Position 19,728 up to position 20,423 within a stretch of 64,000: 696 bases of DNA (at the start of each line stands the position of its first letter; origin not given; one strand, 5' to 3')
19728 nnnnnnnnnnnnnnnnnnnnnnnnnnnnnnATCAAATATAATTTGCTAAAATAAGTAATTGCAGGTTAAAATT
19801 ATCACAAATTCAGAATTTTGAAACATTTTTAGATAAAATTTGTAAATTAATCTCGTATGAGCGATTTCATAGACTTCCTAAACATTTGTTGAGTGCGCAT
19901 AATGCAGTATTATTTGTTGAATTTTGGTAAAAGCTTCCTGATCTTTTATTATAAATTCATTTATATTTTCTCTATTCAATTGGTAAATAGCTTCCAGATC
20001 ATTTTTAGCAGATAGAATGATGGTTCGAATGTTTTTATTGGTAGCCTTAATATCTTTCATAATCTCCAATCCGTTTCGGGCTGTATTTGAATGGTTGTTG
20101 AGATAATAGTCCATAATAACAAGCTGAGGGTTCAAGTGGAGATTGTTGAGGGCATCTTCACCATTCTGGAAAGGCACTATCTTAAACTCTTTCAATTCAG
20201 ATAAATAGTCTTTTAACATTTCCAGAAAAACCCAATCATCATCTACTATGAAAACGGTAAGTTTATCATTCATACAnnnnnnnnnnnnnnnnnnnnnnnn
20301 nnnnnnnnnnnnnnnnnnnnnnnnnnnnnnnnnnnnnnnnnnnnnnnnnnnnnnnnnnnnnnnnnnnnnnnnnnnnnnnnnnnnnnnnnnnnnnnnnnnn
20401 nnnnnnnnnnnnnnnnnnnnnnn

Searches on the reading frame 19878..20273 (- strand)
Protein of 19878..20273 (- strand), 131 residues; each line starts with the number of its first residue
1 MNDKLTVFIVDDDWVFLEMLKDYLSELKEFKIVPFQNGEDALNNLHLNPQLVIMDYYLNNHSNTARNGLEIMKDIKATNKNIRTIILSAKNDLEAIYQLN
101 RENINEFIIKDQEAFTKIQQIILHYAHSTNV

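Call 17: search_protein_families(library=pfam, proteins=[window:19878-20273:-], max_evalue=0.00001)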
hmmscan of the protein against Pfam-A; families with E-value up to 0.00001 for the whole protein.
window:19878-20273:- (131 aa): 1 family
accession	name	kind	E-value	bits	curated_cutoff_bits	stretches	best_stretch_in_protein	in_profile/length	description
PF00072.30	Response_reg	-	5.2e-15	56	30.2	1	7-113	1-102/111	Response regulator receiver domain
